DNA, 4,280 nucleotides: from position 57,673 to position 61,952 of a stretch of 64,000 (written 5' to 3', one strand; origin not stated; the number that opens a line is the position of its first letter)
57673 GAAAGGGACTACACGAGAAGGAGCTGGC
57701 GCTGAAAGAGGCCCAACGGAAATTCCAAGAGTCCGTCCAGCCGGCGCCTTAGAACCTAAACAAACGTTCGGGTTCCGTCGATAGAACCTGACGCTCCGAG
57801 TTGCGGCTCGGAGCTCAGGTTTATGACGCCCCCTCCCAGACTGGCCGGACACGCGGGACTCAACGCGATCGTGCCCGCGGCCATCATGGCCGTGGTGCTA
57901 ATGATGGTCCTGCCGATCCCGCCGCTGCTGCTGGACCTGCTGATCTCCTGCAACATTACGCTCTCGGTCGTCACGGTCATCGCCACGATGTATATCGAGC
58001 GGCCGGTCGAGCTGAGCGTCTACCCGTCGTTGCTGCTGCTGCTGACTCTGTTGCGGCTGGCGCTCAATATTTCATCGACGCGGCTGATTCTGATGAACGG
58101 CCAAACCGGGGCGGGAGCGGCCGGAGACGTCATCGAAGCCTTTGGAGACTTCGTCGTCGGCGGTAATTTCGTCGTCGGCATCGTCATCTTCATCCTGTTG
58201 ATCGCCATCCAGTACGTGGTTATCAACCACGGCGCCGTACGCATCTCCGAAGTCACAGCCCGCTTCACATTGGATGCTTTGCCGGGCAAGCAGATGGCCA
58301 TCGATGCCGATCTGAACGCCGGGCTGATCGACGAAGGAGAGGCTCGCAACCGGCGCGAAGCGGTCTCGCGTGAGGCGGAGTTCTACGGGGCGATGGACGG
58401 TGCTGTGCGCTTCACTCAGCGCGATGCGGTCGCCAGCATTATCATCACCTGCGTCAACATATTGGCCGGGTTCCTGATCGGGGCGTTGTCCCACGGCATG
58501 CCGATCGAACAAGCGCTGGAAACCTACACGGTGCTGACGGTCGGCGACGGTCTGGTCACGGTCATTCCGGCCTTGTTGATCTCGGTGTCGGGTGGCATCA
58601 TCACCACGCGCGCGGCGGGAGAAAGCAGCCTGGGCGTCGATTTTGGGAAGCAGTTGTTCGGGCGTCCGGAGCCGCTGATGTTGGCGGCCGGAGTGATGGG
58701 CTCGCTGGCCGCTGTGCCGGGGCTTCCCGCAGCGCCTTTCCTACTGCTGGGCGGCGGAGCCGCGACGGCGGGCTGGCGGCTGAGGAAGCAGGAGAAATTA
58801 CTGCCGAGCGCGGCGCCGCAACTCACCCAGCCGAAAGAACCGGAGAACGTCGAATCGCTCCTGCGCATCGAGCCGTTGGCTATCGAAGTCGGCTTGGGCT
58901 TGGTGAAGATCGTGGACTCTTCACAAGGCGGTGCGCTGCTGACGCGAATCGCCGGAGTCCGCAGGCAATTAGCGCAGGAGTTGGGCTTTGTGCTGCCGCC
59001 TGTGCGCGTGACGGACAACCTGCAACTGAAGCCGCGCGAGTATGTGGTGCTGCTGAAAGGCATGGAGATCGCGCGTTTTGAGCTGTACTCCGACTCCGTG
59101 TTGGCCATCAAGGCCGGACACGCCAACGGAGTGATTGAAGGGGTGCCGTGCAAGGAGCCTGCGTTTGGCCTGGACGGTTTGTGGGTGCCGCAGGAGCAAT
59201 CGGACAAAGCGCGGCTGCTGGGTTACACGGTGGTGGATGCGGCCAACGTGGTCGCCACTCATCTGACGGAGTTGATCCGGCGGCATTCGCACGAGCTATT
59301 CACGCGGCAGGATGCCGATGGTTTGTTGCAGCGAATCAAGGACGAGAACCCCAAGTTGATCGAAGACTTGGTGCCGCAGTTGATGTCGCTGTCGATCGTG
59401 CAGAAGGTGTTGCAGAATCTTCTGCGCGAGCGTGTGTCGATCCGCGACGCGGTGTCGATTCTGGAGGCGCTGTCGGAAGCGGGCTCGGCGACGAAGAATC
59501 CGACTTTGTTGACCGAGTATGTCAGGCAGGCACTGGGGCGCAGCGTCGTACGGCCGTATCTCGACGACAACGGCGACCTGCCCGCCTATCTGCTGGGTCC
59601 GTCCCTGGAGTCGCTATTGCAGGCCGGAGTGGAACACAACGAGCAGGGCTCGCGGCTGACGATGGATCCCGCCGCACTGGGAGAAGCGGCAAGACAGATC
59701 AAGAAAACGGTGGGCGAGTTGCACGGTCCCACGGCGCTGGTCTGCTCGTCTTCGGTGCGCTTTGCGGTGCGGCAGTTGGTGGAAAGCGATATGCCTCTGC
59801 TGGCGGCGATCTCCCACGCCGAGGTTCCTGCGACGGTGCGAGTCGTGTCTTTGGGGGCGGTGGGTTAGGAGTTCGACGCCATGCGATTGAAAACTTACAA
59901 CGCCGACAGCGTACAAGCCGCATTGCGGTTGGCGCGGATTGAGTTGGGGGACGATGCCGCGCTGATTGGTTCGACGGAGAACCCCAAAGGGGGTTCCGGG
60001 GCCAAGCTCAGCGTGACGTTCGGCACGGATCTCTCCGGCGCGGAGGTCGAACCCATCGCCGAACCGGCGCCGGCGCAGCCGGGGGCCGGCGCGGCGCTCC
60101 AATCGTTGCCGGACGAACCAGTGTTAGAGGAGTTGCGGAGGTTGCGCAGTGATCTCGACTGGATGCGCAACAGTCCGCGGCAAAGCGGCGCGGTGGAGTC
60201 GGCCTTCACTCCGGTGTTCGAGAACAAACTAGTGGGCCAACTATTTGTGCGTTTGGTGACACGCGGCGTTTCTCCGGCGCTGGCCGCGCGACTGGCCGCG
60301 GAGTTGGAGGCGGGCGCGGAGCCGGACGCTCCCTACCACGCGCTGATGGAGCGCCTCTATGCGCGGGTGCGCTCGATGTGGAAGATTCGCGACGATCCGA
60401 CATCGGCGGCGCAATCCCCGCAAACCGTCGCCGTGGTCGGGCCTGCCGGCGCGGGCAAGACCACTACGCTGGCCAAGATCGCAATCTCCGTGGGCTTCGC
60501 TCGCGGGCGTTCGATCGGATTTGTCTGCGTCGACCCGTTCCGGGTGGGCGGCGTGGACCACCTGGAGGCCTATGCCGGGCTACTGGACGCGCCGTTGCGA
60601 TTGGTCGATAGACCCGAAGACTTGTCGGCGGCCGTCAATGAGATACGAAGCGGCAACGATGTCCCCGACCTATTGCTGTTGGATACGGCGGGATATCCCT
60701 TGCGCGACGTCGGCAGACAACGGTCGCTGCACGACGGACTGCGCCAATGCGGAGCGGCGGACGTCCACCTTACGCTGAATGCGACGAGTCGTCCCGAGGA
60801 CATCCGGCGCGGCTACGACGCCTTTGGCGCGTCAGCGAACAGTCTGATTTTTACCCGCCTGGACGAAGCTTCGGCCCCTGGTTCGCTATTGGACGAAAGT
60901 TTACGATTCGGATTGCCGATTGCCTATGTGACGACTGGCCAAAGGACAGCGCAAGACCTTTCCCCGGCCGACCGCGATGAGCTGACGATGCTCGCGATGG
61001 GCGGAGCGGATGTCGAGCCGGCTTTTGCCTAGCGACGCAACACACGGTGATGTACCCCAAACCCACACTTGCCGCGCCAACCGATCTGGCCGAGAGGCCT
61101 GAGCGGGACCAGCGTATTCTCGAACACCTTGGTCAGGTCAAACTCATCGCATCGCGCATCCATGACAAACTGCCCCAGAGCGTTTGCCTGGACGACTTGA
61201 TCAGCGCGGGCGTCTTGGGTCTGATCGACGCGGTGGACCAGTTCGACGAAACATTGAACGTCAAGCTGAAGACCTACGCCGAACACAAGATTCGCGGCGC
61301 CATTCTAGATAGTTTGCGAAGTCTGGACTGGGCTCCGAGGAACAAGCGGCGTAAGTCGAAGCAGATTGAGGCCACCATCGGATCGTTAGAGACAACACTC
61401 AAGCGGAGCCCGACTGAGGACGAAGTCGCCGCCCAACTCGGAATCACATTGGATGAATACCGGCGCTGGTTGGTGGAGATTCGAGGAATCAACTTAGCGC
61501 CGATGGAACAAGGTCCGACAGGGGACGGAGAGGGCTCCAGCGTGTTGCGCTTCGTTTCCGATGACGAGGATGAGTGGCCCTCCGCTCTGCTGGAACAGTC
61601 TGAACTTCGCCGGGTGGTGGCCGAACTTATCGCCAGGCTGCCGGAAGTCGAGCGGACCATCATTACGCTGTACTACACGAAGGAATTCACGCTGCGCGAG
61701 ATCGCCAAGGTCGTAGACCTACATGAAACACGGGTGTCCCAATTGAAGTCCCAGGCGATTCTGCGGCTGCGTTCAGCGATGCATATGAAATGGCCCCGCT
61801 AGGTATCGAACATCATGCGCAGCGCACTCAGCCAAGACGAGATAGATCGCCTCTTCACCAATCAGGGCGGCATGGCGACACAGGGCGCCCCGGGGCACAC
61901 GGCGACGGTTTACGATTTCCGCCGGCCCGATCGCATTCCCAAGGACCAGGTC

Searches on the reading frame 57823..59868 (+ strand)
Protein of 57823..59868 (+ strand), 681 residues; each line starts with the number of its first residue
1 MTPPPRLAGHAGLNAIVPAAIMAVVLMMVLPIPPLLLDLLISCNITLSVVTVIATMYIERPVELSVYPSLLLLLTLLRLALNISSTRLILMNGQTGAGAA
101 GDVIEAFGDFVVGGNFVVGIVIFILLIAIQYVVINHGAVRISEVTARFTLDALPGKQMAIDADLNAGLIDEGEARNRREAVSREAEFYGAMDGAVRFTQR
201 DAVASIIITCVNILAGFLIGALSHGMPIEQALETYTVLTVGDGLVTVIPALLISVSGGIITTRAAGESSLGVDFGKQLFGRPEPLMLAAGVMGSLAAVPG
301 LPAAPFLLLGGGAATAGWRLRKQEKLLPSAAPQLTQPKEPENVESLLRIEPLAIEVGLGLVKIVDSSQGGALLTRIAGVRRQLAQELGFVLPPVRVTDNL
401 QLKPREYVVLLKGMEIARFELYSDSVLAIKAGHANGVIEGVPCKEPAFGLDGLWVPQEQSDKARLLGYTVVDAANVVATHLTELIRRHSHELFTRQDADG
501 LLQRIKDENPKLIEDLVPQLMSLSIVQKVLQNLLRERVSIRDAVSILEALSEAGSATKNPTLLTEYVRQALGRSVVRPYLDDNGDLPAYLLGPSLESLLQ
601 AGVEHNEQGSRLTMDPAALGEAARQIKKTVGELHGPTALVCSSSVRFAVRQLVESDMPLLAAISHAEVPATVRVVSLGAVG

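Call 3: search_protein_families(library=pfam, proteins=[window:57823-59868:+], max_evalue=0.01)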
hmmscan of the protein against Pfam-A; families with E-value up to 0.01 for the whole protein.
window:57823-59868:+ (681 aa): 1 family
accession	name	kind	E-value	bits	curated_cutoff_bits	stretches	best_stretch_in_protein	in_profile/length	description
PF00771.25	FHIPEP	-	5.3e-247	822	29.1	1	24-672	1-656/657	FHIPEP family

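Call 14: find_related_loci(query=window:57823-59868:+, collection=genome_contigs, flank=6000)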
Query window:57823-59868:+ (681 aa) in genome_contigs; peptide patterns used: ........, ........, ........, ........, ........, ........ (x = any residue, [..] = any of these).
600 stretches matched a pattern (row limit reached: there are more); 599 encode a relative of the query (tblastn E <= 1e-3); the best 80 are kept; 80 distinct loci.
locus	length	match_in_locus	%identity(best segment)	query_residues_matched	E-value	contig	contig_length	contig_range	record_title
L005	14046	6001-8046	50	4-680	0e+0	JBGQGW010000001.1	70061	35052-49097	MAG: Terriglobia bacterium isolate OBJ2_061818_090_18 k141_542961_length_70061_cov_13.2307, whole genome shotgun sequenc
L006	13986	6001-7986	51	31-680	0e+0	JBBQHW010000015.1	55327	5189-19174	MAG: Holophagales bacterium isolate Co_metawrap_879 Cmw_879_k141_130835_length_55327_cov_18.9984, whole genome shotgun s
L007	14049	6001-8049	51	2-680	0e+0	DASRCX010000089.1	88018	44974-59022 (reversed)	MAG TPA_asm: Terriglobia bacterium isolate SMAG_U9964 k141_537689, whole genome shotgun sequence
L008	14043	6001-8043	50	9-680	0e+0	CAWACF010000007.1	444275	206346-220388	MAG: uncultured Acidobacteriaceae bacterium isolate MFD09495.bin.1.45 genome assembly, contig: contig_1913, whole genome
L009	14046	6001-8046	50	5-680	0e+0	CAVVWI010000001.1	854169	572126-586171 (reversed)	MAG: uncultured Acidobacteriota bacterium isolate MFD03399.bin.1.73 genome assembly, contig: contig_174, whole genome sh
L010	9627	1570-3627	49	1-678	0e+0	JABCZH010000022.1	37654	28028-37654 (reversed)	MAG: Acidobacteria bacterium isolate Inc-BW-C-12-M_MAG18 Ga0210394_10001462, whole genome shotgun sequence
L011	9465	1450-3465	48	19-681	0e+0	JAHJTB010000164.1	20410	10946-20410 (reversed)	MAG: Proteobacteria bacterium isolate OS_PC_MetaG.mb.36 OS_PC_MetaG.mb.36_k141_213232, whole genome shotgun sequence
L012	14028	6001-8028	49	14-680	0e+0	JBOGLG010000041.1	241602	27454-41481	MAG: Terriglobales bacterium isolate TC-S_metabat2.bin.414 k127_3704364, whole genome shotgun sequence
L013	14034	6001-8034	47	6-680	0e+0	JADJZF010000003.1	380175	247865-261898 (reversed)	MAG: Candidatus Amarobacter glycogenicus isolate Lyne_MAXAC.019 tig00008563-10-3802070, whole genome shotgun sequence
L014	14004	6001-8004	47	14-674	0e+0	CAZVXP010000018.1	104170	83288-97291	MAG TPA_asm: uncultured Thermodesulfobacteriota bacterium isolate binchicken_co219_327 genome assembly, contig: k141_539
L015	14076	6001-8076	49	1-680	0e+0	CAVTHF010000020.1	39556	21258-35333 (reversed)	MAG: uncultured Acidobacteriota bacterium isolate MFD06085.bin.1.183 genome assembly, contig: contig_51589, whole genome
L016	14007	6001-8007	45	14-681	0e+0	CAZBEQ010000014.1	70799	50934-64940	MAG TPA_asm: uncultured Oscillospiraceae bacterium isolate SRP192927_co3_788 genome assembly, contig: NODE_602_length_70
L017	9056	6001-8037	45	11-681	0e+0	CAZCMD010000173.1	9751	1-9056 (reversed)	MAG TPA_asm: uncultured Desulfatiglans sp. isolate SRP192927_co6_207 genome assembly, contig: NODE_18022_length_9751_cov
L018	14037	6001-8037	47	16-680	0e+0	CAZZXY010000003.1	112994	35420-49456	MAG: Verrucomicrobia bacterium Tous-C9LFEB isolate Brown_Q.bin.4 genome assembly, contig: NODE_13_length_112994_cov_11.4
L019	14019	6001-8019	46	14-680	0e+0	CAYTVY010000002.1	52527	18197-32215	MAG TPA_asm: uncultured Geothermobacter sp. isolate SRP216583_co2_151 genome assembly, contig: NODE_292_length_52527_cov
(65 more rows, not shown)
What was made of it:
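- Tried and rejected: genome_contigs scan with FlhA (call 14).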

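Call 55: find_homologous_proteins(query=window:57823-59865:+, max_evalue=1e-100)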
Query window:57823-59865:+ (681 aa): 7983 proteins with E <= 1e-100 among 8000 candidates; the best 120 are listed.
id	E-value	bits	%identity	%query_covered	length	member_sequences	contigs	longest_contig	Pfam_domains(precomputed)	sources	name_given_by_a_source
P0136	0.0e+0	1449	100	100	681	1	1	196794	PF00771.26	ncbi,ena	-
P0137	0.0e+0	1365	94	100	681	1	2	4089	PF00771.26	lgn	-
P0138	0.0e+0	1354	93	100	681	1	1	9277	PF00771.26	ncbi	-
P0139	0.0e+0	1350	93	100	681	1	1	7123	PF00771.26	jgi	jgi:flagellar biosynthesis protein FlhA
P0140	0.0e+0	1331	94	94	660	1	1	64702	PF00771.26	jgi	jgi:flagellar biosynthesis protein FlhA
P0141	0.0e+0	1282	95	92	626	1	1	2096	PF00771.26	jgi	jgi:flagellar biosynthesis protein FlhA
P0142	0.0e+0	1279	87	100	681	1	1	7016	PF00771.26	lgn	-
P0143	0.0e+0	1258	88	98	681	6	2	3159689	PF00771.26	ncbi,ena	-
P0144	0.0e+0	1253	88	98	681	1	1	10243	PF00771.26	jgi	jgi:flagellar biosynthesis protein FlhA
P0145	0.0e+0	1078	75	99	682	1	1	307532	PF00771.26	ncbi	-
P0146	0.0e+0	1049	72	98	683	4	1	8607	PF00771.26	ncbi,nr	ncbi:MAG: flagellar biosynthesis protein FlhA [Acidobacteria bacterium]|nr:flagellar biosynthesis pr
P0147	0.0e+0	1045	71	100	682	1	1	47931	PF00771.26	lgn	-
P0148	0.0e+0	1044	72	98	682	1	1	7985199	PF00771.26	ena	-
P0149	0.0e+0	1044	72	98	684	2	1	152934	PF00771.26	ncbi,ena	-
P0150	0.0e+0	1042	71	98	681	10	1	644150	PF00771.26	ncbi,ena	-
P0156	0.0e+0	1031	72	98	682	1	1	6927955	PF00771.26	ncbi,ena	-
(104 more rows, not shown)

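Call 56: find_encoding_contigs(protein=P0145, flank=5000, max_places=2)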
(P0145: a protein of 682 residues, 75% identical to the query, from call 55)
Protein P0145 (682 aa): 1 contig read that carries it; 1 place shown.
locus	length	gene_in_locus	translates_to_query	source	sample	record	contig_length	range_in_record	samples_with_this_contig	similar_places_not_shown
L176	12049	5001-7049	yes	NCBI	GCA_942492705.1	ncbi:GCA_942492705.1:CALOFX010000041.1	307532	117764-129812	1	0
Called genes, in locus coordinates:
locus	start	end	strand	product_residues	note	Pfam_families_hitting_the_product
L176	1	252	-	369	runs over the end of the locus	PF00005:ABC_tran, PF13304:AAA_21 (faint), PF03459:TOBE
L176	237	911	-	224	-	PF00528:BPD_transp_1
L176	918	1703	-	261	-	PF13531:SBP_bac_11, PF01547:SBP_bac_1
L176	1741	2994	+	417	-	PF02746:MR_MLE_N, PF13378:MR_MLE_C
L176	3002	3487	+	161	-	PF12867:DinB_2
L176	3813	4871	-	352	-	PF00497:SBP_bac_3, PF10613:Lig_chan-Glu_bd (weak), PF00060:Lig_chan, PF07885:Ion_trans_2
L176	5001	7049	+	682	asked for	PF00771:FHIPEP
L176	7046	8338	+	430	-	PF00448:SRP54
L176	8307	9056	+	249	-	PF04542:Sigma70_r2, PF04539:Sigma70_r3, PF08281:Sigma70_r4_2 (weak), PF04545:Sigma70_r4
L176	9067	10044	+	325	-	PF02154:FliM, PF01052:FliMN_C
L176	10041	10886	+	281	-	PF01052:FliMN_C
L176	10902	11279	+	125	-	-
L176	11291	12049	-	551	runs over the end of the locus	PF09492:Pec_lyase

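Call 57: find_encoding_contigs(protein=P0143, flank=5000, max_places=2)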
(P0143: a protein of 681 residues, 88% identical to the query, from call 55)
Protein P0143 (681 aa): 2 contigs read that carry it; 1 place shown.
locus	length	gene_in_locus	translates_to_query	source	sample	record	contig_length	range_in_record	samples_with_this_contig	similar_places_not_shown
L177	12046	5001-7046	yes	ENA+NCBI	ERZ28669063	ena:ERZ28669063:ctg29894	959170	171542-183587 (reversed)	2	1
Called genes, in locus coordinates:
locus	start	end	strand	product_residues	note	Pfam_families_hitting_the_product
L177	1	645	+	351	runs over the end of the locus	PF04347:FliO (weak), PF00813:FliP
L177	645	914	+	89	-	PF01313:Bac_export_3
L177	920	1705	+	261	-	PF01311:Bac_export_1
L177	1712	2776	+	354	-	PF01312:Bac_export_2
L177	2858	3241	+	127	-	PF03965:Penicillinase_R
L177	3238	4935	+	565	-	PF05569:Peptidase_M56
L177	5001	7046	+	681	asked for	PF00771:FHIPEP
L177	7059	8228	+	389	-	PF00448:SRP54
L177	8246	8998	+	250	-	PF04542:Sigma70_r2, PF04539:Sigma70_r3, PF08281:Sigma70_r4_2, PF04545:Sigma70_r4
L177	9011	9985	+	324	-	PF02154:FliM, PF01052:FliMN_C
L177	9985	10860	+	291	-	PF28396:SepQ_C (weak), PF01052:FliMN_C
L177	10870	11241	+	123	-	-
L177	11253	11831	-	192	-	PF12804:NTP_transf_3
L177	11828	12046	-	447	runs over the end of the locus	PF02625:XdhC_CoxI, PF13478:XdhC_C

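Call 58: find_encoding_contigs(protein=P0156, flank=5000, max_places=2)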
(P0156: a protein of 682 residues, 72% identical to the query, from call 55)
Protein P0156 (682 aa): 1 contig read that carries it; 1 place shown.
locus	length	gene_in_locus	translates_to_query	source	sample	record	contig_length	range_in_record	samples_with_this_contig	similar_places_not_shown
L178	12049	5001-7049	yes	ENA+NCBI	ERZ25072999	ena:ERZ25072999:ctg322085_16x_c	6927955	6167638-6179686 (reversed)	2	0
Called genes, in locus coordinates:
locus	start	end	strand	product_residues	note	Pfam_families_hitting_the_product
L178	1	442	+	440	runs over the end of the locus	PF01743:PolyA_pol, PF12627:PolyA_pol_RNAbd, PF01966:HD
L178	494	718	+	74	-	PF09413:DUF2007 (weak)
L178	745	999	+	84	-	-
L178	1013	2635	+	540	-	PF00884:Sulfatase (faint), PF01663:Phosphodiest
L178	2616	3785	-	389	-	PF01266:DAO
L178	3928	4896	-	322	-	PF00291:PALP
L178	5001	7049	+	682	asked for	PF00771:FHIPEP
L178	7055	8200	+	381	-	PF00448:SRP54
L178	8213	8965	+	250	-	PF04542:Sigma70_r2, PF04539:Sigma70_r3, PF08281:Sigma70_r4_2 (weak), PF04545:Sigma70_r4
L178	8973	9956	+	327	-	PF02154:FliM, PF01052:FliMN_C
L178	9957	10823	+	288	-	PF01052:FliMN_C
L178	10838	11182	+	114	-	-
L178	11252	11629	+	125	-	PF06803:DUF1232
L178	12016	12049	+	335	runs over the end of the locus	PF00389:2-Hacid_dh (weak), PF02826:2-Hacid_dh_C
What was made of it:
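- Checked: It is not true for the two nearest outgroups examined, where flhA starts its own operon (calls 56, 58).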

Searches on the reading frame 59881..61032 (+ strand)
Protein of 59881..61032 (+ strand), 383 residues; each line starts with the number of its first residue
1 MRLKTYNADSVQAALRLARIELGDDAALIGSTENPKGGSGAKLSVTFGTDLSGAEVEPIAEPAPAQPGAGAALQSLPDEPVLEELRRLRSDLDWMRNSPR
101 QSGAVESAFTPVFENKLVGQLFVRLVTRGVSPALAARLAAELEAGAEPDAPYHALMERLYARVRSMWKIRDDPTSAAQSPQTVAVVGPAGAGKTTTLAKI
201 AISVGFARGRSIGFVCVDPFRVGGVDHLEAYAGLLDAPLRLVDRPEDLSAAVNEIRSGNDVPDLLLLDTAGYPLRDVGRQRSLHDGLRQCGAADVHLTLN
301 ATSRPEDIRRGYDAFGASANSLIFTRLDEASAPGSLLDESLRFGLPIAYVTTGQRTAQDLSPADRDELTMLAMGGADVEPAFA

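Call 3: search_protein_families(library=pfam, proteins=[window:59881-61032:+], max_evalue=0.01)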
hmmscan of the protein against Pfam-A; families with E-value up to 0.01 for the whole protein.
window:59881-61032:+ (383 aa): 5 families
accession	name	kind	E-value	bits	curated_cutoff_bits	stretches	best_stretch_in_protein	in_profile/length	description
PF00448.28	SRP54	-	2e-25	90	22.7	1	181-369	2-191/196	SRP54-type protein, GTPase domain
PF25199.1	nSTAND_NTPase5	-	0.00012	22.3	34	1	168-213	27-74/145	Novel STAND NTPase 5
PF13401.12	AAA_22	-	0.0013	19.5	27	1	180-270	5-93/130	AAA domain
PF13604.12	AAA_30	-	0.0016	18.6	27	1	177-202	14-40/191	AAA domain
PF13191.12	AAA_16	-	0.0033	18.4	32.6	0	176-210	20-59/167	AAA ATPase domain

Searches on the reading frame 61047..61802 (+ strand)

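Call 3: search_protein_families(library=pfam, proteins=[window:61047-61802:+], max_evalue=0.01)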
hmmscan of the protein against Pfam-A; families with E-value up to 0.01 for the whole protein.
window:61047-61802:+ (251 aa): 5 families
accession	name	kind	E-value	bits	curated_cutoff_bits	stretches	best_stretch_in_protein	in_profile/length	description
PF04545.22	Sigma70_r4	-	4.5e-13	48.9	24.1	1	195-242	2-49/50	Sigma-70, region 4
PF04539.22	Sigma70_r3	-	9.4e-11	42.1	25.3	1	104-167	3-66/78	Sigma-70 region 3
PF08281.18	Sigma70_r4_2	-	1.5e-10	41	25.7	1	190-241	3-54/54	Sigma-70, region 4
PF04542.20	Sigma70_r2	-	2.4e-10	40.5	24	1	26-95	4-70/71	Sigma-70 region 2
PF01527.26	HTH_Tnp_1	-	0.0094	16.6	24.1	0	113-146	15-48/75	Transposase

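Call 76: search_protein_families(library=ncbifam, proteins=[window:61047-61799:+], max_evalue=0.001)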
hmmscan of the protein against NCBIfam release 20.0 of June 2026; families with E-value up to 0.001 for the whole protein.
window:61047-61799:+ (251 aa): 64 families (the best 25 are shown)
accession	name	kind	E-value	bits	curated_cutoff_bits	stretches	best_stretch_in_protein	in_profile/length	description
TIGR02479.1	FliA_WhiG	subfamily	8e-70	235.1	189.6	1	25-245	3-223/224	FliA/WhiG family RNA polymerase sigma factor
NF005413.0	PRK06986.1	subfamily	5.7e-66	222.8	201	1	18-246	13-237/241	RNA polymerase sigma factor FliA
NF004935.0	PRK06288.1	equivalog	3.4e-63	213.8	343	1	20-245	35-262/270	RNA polymerase sigma factor WhiG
NF005809.0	PRK07670.1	equivalog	4.4e-53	180.4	326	1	27-246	32-251/255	FliA/WhiG family RNA polymerase sigma factor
NF004572.0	PRK05911.1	equivalog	1e-38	133.2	378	1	19-245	24-253/257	RNA polymerase sigma factor sigma-28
NF009091.0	PRK12427.1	equivalog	3.7e-30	105.3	339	1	44-245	41-231/233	FliA/WhiG family RNA polymerase sigma factor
TIGR02980.1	SigBFG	subfamily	9.2e-29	100.7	234.35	1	24-245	9-226/227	SigB/SigF/SigG family RNA polymerase sigma factor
TIGR02937.1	sigma70-ECF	superfamily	9e-28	97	42.9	1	20-245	3-165/165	sigma-70 family RNA polymerase sigma factor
TIGR02394.1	rpoS_proteo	equivalog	3.4e-21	76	378.7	1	31-247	56-276/285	RNA polymerase sigma factor RpoS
TIGR02393.1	RpoD_Cterm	equivalog_domain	1.7e-20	73.6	354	1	33-246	12-229/238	RNA polymerase sigma factor RpoD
TIGR02997.1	Sig70-cyanoRpoD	subfamily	2e-20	73.3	384.5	1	44-242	97-298/298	RNA polymerase sigma factor, RpoD/SigA family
NF005514.0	PRK07122.1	subfamily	5.1e-20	71.7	372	1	26-245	48-263/264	RNA polymerase sigma factor SigF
TIGR02885.1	spore_sigF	equivalog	1.8e-19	70.5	321.45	1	30-244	20-230/231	RNA polymerase sporulation sigma factor SigF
TIGR02941.1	Sigma_B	equivalog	3.9e-19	69.1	315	1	32-246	40-254/255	RNA polymerase sigma factor SigB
NF005644.0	PRK07408.1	subfamily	6.6e-19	68.5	261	1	20-246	29-254/258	RNA polymerase sigma factor SigF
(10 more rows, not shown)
